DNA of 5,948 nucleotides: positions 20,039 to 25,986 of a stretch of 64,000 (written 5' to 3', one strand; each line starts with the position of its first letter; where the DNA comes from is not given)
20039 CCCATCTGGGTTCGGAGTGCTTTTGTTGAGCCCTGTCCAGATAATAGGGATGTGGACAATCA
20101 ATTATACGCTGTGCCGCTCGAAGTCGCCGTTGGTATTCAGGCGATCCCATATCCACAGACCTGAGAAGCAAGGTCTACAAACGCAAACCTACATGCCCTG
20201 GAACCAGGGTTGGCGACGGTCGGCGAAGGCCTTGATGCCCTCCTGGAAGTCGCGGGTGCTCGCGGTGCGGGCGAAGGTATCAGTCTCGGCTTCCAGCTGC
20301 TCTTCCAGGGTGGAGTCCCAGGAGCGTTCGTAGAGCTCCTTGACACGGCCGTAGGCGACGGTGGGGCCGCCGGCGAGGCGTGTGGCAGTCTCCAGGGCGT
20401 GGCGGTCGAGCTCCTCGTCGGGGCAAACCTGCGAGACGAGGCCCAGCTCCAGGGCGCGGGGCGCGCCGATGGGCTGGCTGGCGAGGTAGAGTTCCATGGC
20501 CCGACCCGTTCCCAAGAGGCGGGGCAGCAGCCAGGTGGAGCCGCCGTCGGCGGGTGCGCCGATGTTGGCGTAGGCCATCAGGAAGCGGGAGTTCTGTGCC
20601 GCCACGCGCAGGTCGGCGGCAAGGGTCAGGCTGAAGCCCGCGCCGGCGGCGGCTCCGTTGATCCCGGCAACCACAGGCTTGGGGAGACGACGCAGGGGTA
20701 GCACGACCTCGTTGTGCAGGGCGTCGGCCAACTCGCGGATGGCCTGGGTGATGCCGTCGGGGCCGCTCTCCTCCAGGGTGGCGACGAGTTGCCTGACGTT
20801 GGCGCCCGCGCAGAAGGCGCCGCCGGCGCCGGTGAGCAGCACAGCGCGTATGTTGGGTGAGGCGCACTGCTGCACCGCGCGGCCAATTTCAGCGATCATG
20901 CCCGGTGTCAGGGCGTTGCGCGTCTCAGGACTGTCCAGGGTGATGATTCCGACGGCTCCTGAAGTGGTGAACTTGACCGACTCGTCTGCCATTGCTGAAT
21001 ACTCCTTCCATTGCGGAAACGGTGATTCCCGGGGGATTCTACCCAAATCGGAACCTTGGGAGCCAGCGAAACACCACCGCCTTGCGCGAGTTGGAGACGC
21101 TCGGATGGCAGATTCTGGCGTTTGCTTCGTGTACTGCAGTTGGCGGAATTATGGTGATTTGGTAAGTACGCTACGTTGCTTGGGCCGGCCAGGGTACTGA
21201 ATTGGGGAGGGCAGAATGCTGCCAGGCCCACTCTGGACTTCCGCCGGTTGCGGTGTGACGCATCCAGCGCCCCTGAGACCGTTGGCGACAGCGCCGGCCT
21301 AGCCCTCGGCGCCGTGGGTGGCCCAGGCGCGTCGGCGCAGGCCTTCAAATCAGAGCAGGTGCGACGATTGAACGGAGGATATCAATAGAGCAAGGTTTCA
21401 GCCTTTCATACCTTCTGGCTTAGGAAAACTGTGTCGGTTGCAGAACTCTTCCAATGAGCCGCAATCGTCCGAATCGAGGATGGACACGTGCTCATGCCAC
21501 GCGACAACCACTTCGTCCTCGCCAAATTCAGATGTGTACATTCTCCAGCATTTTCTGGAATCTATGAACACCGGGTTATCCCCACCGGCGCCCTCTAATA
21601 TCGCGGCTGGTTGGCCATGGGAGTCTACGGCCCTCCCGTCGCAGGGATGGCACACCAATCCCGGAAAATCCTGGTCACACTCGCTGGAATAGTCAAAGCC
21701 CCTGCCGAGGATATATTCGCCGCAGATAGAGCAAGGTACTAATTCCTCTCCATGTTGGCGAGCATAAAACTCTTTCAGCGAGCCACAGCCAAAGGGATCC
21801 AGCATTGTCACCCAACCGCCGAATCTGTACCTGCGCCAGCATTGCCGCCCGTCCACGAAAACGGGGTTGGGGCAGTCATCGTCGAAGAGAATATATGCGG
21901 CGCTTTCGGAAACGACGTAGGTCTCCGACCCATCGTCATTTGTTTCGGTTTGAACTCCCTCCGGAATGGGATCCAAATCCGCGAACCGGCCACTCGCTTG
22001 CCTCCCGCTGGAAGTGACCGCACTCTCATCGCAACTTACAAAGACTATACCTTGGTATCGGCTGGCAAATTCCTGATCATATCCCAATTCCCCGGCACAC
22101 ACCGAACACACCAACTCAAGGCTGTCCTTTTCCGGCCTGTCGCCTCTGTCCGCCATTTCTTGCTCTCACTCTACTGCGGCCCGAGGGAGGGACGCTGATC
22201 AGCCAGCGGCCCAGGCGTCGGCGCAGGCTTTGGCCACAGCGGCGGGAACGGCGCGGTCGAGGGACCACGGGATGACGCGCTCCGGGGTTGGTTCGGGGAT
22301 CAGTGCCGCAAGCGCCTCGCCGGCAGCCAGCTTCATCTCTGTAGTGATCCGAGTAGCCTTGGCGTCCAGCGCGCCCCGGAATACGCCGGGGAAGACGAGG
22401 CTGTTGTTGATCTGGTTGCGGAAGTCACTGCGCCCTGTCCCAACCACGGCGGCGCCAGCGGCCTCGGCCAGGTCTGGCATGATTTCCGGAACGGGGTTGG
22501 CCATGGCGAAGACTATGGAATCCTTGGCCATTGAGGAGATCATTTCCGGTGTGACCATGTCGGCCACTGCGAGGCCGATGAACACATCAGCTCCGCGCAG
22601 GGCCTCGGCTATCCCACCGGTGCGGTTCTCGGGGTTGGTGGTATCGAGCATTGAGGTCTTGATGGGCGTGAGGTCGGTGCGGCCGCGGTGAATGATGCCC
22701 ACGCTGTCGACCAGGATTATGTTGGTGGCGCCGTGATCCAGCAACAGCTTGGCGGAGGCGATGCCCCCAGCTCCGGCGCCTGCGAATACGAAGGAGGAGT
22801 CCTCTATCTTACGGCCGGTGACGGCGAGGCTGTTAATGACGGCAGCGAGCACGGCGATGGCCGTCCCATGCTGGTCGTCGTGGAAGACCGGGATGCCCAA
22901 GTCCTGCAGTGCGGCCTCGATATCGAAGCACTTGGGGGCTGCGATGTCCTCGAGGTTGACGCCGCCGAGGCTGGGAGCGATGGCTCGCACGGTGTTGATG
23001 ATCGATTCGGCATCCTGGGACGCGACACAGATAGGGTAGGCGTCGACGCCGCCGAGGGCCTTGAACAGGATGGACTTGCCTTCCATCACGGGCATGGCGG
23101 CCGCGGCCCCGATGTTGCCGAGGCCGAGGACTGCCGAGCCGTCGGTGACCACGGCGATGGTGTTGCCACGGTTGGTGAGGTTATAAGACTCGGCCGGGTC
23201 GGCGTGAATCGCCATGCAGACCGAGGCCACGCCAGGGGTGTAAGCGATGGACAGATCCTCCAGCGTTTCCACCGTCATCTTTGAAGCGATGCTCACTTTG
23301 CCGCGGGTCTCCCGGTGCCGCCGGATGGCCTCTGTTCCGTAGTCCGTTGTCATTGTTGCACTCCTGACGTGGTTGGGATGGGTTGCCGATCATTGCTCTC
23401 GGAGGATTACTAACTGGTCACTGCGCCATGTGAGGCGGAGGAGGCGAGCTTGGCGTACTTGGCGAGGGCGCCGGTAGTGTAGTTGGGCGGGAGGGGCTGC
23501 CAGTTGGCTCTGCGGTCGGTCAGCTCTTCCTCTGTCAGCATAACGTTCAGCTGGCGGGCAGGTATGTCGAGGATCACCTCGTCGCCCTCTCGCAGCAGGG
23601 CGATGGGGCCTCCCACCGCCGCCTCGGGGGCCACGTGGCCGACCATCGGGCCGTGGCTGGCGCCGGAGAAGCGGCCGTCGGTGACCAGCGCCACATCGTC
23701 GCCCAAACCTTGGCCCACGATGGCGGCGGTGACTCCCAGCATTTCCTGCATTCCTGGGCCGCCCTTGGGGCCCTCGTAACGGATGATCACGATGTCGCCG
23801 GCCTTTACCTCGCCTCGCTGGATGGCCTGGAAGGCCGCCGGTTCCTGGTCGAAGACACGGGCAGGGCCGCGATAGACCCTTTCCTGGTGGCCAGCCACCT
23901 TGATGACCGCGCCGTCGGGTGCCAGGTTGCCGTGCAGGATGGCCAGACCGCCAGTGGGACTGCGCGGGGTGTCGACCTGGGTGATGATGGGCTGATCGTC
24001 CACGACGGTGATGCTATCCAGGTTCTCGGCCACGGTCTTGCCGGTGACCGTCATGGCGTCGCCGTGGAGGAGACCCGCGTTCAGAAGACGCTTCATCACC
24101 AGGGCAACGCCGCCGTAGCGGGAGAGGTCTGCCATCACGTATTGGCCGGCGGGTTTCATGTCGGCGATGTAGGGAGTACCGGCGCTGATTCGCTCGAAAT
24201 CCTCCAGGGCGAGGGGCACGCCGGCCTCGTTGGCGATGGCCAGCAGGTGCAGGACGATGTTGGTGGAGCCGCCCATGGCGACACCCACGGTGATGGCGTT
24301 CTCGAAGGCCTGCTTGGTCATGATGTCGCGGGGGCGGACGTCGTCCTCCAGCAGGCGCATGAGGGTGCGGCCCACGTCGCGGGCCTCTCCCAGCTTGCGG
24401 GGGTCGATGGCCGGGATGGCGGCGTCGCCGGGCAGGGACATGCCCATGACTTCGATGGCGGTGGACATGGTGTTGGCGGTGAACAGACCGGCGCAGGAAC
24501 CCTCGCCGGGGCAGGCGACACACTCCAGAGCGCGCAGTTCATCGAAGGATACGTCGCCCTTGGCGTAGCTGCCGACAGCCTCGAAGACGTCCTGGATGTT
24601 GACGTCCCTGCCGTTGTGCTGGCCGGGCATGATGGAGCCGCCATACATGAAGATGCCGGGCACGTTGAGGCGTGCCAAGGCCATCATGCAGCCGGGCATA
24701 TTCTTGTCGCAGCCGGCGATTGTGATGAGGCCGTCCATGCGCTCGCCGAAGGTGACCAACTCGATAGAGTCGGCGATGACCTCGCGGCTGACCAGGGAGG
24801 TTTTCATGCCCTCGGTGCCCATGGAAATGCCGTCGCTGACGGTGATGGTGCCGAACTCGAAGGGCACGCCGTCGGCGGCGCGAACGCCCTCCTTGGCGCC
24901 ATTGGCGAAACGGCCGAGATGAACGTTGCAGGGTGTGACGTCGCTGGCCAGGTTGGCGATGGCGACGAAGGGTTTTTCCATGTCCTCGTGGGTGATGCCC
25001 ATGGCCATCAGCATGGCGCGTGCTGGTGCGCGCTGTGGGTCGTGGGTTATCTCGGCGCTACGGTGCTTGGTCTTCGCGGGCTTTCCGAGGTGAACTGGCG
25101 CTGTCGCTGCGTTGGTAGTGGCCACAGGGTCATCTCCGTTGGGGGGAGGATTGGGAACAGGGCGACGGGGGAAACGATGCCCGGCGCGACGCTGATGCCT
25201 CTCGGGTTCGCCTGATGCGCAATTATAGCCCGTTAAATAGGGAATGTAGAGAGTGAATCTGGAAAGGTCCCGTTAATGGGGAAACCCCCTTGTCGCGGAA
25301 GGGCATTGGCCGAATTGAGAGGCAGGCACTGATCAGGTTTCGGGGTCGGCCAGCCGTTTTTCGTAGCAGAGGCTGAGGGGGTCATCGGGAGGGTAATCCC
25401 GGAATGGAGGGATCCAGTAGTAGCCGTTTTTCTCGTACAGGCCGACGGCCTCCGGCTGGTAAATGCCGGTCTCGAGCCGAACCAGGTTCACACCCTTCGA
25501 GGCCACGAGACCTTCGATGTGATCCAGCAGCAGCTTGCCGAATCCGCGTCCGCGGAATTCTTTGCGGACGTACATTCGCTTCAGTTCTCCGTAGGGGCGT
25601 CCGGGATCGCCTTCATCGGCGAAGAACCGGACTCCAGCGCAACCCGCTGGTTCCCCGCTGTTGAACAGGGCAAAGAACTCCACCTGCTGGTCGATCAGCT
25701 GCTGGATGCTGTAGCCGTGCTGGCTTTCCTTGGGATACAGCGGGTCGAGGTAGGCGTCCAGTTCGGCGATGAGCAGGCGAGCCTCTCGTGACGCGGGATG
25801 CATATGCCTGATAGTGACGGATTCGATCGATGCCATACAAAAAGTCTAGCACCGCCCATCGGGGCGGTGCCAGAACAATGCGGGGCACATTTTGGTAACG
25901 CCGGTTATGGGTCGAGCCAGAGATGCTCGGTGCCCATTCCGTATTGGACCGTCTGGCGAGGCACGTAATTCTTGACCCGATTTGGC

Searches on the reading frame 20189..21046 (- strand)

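Call 28: search_protein_families(library=pfam, proteins=[window:20189-21046:-], max_evalue=0.001)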
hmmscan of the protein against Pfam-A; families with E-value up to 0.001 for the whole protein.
window:20189-21046:- (285 aa): 2 families
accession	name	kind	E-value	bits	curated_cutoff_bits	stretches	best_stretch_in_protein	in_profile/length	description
PF00378.25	ECH_1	-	9.8e-57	192.6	27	1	29-283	3-249/251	Enoyl-CoA hydratase/isomerase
PF16113.10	ECH_2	-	2.3e-33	116.5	27.2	1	32-215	1-179/335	Enoyl-CoA hydratase/isomerase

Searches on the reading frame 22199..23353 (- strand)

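Call 28: search_protein_families(library=pfam, proteins=[window:22199-23353:-], max_evalue=0.001)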
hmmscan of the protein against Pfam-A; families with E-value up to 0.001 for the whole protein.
window:22199-23353:- (384 aa): 2 families
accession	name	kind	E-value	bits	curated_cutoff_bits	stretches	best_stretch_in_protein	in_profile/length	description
PF00390.24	malic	-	1.2e-27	97.4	23.1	2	23-113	7-118/182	Malic enzyme, N-terminal domain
PF03949.21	Malic_M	-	1.1e-19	71.2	23.5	1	163-362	3-237/258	Malic enzyme, NAD binding domain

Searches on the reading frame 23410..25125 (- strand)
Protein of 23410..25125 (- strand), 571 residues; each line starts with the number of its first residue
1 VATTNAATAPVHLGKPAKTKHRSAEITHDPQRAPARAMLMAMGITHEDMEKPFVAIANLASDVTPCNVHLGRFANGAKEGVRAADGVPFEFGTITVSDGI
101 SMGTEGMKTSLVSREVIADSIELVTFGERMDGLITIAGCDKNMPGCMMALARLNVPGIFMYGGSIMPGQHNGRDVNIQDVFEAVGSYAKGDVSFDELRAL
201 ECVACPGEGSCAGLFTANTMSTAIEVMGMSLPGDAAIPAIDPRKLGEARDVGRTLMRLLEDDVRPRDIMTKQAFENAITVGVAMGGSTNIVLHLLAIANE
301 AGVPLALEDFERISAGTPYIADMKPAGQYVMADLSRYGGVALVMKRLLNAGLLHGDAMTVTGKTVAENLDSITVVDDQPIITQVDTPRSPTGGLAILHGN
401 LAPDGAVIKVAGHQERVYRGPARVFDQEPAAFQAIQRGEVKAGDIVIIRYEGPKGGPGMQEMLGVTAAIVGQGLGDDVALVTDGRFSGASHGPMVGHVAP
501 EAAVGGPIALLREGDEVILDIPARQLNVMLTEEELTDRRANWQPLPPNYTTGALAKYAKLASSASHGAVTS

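Call 27: search_protein_families(library=pfam, proteins=[window:23410-25125:-], max_evalue=0.001)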
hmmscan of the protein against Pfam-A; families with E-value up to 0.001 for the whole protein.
window:23410-25125:- (571 aa): 2 families
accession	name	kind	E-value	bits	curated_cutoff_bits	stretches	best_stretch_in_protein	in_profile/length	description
PF00920.27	ILVD_EDD_N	-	6.7e-130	433.3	27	1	51-368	1-316/316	Dihydroxy-acid/6-phosphogluconate dehydratase N-terminal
PF24877.1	ILV_EDD_C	-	1.6e-75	253.1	27.7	1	380-568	2-191/191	Dihydroxy-acid/6-phosphogluconate dehydratase C-terminal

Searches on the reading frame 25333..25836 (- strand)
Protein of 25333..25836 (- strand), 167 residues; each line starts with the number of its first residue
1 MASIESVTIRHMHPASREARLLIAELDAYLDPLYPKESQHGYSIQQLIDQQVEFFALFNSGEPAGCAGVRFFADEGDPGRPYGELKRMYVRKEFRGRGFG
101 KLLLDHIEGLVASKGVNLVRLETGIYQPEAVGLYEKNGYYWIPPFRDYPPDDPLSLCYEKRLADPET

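Call 6: search_protein_families(library=pfam, proteins=[window:25333-25836:-], max_evalue=0.01)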
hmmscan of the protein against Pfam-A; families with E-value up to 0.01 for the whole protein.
window:25333-25836:- (167 aa): 4 families
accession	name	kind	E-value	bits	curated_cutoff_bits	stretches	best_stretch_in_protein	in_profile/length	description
PF00583.31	Acetyltransf_1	-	1.3e-16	61.4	20.7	1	35-139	13-116/116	Acetyltransferase (GNAT) family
PF13508.13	Acetyltransf_7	-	9.3e-14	52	27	1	53-139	4-82/84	Acetyltransferase (GNAT) domain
PF13673.13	Acetyltransf_10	-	2.3e-09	37.8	23.6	1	43-139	21-107/128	Acetyltransferase (GNAT) domain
PF08445.16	FR47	-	2.8e-06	27.6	22.1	1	80-139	19-77/86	FR47-like protein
